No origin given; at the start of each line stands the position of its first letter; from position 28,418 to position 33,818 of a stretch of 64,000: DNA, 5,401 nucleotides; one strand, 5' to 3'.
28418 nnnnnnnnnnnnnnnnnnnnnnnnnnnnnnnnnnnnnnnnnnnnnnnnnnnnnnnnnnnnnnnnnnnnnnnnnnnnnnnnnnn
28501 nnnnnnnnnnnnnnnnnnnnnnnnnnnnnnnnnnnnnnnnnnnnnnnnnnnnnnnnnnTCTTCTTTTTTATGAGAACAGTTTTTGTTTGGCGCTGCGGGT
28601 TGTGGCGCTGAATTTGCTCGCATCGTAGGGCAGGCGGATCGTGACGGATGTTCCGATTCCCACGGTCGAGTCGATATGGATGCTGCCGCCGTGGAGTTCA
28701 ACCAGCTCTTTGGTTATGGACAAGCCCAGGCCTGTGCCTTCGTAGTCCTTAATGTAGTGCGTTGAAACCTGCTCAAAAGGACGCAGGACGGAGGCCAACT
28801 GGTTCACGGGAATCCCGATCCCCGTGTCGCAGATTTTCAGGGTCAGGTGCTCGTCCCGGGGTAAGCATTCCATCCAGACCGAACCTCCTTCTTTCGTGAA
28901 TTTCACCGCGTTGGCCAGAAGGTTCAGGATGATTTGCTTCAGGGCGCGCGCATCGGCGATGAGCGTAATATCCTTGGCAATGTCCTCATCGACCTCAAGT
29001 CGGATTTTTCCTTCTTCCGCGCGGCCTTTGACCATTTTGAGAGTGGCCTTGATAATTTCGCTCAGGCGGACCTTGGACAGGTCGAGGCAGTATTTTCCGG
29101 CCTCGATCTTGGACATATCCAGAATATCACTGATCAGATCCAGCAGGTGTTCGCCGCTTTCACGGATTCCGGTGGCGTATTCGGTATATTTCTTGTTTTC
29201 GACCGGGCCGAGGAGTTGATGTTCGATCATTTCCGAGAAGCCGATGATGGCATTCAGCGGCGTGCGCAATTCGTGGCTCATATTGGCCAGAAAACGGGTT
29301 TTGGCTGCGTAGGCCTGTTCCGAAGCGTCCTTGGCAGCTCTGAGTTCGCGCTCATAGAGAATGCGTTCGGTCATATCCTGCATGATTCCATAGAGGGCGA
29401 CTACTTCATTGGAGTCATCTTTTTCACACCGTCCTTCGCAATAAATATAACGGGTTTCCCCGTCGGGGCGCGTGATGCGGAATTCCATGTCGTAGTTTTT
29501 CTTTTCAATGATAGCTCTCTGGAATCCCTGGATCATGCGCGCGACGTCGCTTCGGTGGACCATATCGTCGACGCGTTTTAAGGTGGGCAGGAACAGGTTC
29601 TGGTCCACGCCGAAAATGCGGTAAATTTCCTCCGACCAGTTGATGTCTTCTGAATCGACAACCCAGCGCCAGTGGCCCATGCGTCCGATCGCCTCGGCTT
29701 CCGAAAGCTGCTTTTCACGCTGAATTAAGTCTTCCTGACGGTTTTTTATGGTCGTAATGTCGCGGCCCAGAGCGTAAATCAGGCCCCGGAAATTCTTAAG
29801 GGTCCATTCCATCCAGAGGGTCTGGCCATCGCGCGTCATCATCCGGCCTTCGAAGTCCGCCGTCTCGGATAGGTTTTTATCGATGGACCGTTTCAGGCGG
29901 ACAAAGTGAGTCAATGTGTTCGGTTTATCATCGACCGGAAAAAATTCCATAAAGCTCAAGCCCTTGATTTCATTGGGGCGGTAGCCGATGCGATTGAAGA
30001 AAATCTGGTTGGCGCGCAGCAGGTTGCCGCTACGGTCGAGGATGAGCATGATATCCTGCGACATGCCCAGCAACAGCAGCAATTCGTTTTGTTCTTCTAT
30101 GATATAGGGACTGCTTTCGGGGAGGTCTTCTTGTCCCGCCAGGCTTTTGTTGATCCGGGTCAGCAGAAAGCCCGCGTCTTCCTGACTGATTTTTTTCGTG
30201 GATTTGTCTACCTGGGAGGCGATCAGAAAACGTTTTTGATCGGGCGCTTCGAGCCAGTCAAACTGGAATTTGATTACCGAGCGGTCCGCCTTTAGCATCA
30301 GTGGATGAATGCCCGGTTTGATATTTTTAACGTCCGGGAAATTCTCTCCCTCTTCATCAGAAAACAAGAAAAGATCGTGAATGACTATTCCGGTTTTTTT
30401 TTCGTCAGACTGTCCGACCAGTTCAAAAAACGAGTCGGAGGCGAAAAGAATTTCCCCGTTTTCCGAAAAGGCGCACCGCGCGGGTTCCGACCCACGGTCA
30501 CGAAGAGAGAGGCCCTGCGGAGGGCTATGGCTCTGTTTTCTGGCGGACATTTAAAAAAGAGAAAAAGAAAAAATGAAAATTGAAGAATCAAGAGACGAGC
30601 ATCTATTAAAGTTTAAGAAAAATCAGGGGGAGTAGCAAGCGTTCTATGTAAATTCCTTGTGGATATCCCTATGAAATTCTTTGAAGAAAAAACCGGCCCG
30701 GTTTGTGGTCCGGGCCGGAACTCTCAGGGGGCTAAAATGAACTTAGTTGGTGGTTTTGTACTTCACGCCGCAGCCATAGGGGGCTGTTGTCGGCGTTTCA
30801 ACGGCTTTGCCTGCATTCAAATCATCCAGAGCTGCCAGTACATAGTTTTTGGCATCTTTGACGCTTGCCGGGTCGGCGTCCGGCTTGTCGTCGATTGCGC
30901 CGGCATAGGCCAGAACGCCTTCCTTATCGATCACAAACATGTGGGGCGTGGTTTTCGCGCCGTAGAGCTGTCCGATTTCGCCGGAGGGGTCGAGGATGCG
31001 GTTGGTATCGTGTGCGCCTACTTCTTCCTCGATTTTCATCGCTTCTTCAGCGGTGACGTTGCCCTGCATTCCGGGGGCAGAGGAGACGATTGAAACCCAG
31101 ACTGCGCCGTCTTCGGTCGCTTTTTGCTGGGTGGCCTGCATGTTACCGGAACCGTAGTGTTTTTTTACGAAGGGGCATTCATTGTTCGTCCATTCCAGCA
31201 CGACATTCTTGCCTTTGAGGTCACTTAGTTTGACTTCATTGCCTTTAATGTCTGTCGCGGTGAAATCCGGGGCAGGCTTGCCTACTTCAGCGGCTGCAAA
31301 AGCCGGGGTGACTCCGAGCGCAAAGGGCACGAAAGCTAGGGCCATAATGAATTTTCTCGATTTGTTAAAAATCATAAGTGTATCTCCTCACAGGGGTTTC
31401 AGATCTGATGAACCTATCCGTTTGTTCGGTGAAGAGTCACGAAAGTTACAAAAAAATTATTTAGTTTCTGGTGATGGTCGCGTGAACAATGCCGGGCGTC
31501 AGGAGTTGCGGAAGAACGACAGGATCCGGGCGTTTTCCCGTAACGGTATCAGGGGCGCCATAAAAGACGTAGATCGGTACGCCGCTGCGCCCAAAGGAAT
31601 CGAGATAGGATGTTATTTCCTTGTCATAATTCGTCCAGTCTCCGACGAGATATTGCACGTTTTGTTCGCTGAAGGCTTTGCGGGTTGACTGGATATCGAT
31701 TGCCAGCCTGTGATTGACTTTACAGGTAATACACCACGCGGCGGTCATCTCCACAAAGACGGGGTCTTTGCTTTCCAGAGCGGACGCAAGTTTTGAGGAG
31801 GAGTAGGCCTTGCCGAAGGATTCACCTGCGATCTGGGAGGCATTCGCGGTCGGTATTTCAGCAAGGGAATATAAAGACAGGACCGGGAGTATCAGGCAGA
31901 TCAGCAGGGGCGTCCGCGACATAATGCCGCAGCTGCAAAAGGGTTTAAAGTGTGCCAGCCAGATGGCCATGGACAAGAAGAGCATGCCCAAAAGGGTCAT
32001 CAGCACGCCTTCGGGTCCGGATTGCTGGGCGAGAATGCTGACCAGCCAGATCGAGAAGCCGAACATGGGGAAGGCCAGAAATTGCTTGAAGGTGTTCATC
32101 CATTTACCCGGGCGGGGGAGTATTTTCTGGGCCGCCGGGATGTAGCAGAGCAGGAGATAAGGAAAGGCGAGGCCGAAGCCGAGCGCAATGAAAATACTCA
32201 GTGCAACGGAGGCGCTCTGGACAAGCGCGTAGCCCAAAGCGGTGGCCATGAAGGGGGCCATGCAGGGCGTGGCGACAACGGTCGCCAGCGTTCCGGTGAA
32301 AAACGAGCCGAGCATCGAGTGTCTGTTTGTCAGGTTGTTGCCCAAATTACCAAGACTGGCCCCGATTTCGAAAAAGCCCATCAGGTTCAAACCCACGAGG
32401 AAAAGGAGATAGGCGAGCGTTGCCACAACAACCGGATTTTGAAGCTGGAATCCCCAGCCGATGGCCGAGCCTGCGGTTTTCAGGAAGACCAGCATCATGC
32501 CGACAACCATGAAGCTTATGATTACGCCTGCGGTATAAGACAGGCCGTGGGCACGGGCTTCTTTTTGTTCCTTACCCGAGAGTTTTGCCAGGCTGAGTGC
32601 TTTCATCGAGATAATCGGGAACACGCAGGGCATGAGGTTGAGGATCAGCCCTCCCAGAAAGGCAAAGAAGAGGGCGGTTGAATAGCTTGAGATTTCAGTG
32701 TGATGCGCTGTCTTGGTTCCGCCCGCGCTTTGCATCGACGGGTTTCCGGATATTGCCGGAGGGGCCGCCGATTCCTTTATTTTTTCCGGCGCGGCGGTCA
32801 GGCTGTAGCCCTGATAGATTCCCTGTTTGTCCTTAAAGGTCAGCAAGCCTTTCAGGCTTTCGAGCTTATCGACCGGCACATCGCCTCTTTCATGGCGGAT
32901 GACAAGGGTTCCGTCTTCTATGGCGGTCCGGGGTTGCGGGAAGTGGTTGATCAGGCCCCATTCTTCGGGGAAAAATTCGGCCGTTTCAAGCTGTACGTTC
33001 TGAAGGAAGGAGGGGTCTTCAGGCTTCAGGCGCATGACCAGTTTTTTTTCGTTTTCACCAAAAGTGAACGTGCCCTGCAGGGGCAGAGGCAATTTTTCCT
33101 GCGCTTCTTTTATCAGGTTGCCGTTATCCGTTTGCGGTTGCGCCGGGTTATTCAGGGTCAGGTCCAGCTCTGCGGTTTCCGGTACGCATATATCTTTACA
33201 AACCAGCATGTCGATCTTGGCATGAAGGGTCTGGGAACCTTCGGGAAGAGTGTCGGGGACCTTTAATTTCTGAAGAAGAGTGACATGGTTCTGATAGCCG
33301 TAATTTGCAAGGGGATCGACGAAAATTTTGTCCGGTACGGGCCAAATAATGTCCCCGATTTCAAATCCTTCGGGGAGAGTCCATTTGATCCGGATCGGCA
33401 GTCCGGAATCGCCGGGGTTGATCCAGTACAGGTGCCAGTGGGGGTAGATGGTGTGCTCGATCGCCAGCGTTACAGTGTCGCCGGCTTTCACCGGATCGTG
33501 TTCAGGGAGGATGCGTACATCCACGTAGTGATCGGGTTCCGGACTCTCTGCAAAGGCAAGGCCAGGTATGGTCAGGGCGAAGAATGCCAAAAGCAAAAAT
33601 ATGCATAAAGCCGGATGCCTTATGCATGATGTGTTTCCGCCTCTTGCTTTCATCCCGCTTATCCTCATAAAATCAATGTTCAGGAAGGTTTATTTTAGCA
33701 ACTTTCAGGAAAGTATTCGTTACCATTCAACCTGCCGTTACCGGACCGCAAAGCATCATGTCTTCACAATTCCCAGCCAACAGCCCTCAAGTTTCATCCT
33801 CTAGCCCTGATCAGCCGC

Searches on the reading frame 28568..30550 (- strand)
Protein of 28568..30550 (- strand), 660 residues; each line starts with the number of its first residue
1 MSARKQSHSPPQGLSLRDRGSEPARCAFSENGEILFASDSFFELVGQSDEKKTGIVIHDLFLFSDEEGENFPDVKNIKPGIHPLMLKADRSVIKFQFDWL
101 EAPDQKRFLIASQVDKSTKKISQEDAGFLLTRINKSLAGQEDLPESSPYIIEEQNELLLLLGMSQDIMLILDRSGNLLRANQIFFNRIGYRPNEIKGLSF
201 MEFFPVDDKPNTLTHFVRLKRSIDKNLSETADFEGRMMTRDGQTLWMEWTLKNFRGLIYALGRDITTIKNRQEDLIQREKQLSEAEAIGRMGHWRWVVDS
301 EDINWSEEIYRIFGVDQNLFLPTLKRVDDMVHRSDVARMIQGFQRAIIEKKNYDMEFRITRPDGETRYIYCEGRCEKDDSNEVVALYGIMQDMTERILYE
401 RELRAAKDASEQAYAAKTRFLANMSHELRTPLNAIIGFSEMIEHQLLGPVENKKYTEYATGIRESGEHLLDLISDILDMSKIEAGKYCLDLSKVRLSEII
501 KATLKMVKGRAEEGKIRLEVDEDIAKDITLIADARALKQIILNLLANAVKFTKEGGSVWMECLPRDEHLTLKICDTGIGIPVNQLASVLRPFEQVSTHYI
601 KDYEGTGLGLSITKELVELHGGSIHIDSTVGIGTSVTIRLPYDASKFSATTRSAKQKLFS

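Call 69: search_protein_families(library=pfam, proteins=[window:28568-30550:-], max_evalue=0.0001)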
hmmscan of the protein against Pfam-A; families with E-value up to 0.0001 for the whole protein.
window:28568-30550:- (660 aa): 6 families
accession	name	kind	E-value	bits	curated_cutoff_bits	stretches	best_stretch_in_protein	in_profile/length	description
PF02518.31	HATPase_c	-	2.1e-28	99.4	26.4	1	533-643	2-110/111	Histidine kinase-, DNA gyrase B-, and HSP90-like ATPase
PF08447.18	PAS_3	-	1.6e-24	86.4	25.6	2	303-390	2-89/89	PAS fold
PF00512.31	HisKA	-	4e-20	72.1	26.9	1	416-485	1-66/66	His Kinase A (phospho-acceptor) domain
PF13426.13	PAS_9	-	1.8e-16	60.7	27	1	166-266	2-102/103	PAS domain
PF08448.16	PAS_4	-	1.7e-11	44.8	23.1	0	326-396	39-108/110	PAS fold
PF00989.32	PAS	-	1.2e-08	35.4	22.6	0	164-252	10-94/113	PAS fold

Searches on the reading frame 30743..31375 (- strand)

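Call 69: search_protein_families(library=pfam, proteins=[window:30743-31375:-], max_evalue=0.0001)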
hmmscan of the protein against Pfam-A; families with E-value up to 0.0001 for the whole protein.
window:30743-31375:- (210 aa): 2 families
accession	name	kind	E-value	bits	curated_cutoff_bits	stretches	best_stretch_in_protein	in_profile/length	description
PF00578.27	AhpC-TSA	-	4.4e-16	59.4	26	1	31-157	1-123/124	AhpC/TSA family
PF08534.16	Redoxin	-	9.3e-16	58.4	26.6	1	31-173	2-145/148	Redoxin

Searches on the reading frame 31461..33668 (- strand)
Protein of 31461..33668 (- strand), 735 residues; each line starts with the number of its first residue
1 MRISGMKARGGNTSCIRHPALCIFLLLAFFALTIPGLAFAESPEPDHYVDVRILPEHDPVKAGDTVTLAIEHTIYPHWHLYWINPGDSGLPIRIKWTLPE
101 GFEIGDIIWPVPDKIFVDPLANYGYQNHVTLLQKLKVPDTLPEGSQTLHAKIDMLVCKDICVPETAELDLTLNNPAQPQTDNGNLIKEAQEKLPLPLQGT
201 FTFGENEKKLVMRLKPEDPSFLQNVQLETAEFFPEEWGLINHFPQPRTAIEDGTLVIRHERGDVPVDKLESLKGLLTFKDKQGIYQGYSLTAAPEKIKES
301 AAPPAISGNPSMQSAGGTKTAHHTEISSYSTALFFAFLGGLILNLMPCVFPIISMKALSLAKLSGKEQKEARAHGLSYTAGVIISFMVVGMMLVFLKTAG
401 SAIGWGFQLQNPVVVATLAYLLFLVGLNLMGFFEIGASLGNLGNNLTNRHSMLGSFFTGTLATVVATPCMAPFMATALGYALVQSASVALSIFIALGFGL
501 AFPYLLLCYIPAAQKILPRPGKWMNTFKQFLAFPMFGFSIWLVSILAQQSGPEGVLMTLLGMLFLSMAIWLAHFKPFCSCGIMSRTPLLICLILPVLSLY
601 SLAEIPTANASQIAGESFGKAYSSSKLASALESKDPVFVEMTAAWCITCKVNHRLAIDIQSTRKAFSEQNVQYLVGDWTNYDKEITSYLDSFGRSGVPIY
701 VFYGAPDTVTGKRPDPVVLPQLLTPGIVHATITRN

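Call 69: search_protein_families(library=pfam, proteins=[window:31461-33668:-], max_evalue=0.0001)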
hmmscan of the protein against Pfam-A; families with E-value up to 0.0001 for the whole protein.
window:31461-33668:- (735 aa): 3 families
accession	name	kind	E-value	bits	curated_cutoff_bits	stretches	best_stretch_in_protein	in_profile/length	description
PF02683.22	DsbD_TM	-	2.3e-21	76.6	27.1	1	334-544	5-216/219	Cytochrome C biogenesis protein transmembrane domain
PF11412.14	DsbD_N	-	2.4e-19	70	25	1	54-171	5-117/119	Thiol:disulfide interchange protein DsbD, N-terminal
PF13899.12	Thioredoxin_7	-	1.2e-13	51.5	27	1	623-705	6-83/83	Thioredoxin-like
